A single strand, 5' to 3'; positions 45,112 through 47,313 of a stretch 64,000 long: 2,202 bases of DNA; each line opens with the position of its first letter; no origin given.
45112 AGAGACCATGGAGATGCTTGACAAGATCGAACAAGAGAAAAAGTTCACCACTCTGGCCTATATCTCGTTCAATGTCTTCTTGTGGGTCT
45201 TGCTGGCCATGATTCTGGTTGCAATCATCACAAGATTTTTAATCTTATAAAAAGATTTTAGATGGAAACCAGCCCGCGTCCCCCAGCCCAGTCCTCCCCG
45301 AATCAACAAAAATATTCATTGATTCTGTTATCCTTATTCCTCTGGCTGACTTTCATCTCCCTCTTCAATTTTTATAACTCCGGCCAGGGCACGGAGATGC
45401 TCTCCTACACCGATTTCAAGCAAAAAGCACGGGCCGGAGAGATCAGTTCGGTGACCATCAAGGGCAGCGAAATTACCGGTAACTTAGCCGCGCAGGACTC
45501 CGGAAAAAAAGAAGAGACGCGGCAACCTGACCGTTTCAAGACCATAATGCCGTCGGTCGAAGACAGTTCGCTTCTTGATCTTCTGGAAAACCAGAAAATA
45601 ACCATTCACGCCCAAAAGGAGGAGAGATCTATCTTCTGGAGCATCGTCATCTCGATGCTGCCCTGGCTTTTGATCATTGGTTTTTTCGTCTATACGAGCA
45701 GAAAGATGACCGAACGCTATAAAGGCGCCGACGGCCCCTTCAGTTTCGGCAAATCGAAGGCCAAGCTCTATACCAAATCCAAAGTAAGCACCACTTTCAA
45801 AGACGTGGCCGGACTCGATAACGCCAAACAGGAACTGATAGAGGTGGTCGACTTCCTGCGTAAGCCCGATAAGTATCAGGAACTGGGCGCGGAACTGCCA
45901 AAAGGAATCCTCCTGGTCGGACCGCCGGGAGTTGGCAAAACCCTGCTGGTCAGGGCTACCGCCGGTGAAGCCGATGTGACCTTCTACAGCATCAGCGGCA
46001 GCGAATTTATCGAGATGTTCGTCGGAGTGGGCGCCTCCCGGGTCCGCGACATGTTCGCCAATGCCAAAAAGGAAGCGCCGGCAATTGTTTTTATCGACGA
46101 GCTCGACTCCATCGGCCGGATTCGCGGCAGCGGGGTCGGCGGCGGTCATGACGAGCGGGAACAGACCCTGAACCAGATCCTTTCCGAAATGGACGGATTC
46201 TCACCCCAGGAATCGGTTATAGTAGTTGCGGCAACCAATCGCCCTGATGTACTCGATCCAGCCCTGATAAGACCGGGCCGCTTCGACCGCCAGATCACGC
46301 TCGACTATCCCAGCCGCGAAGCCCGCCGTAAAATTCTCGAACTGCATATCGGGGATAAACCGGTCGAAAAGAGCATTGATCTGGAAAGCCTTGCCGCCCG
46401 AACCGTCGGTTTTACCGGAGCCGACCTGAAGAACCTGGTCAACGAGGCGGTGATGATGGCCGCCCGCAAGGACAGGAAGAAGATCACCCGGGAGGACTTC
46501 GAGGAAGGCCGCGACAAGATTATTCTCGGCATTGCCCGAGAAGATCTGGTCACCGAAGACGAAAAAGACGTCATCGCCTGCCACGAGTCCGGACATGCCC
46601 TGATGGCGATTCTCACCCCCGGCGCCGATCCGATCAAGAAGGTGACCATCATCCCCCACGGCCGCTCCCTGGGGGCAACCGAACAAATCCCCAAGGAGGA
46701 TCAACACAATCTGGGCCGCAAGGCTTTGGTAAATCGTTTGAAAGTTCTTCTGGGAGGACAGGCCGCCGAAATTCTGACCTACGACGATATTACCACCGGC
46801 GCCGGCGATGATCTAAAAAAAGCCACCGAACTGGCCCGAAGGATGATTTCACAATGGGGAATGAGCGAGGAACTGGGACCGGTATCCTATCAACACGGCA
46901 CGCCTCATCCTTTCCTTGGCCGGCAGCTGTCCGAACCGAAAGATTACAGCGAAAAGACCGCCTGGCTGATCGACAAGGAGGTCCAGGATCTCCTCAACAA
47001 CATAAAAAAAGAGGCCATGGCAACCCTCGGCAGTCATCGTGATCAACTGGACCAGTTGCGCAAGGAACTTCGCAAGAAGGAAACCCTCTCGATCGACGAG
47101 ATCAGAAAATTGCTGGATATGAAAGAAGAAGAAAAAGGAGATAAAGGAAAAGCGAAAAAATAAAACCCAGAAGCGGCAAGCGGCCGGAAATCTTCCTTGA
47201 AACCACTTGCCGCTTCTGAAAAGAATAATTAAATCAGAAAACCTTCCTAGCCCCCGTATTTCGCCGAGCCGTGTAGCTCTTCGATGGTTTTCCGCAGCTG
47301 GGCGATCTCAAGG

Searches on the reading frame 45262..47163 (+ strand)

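Call 11: search_protein_families(library=pfam, proteins=[window:45262-47163:+], max_evalue=0.001)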
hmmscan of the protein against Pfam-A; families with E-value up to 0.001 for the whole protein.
window:45262-47163:+ (633 aa): 8 families
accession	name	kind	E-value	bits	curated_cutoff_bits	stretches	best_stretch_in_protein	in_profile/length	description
PF01434.24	Peptidase_M41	-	3.7e-62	210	29.9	1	430-617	3-191/191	Peptidase family M41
PF00004.35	AAA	-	7.6e-45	153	21.2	1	216-348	1-130/131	ATPase family associated with various cellular activities (AAA)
PF17862.7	AAA_lid_3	-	2.3e-17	62.6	27.2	1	371-415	1-45/45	AAA+ lid domain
PF06480.20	FtsH_ext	-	1.1e-10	42.1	25.5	1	22-118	2-101/103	FtsH Extracellular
PF23902.1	AAA_lid_PRS2_C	-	7.7e-06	26.4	34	1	353-421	2-71/73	PRS2 AAA+ lid C-terminal domain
PF05496.18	RuvB_N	-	2e-05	24.8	27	0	214-282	34-94/159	Holliday junction DNA helicase RuvB P-loop domain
PF13191.12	AAA_16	-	0.00013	22.9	32.6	0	212-235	23-46/167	AAA ATPase domain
PF07728.20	AAA_5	-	0.00031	21.2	22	0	216-334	2-134/139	AAA domain (dynein-related subfamily)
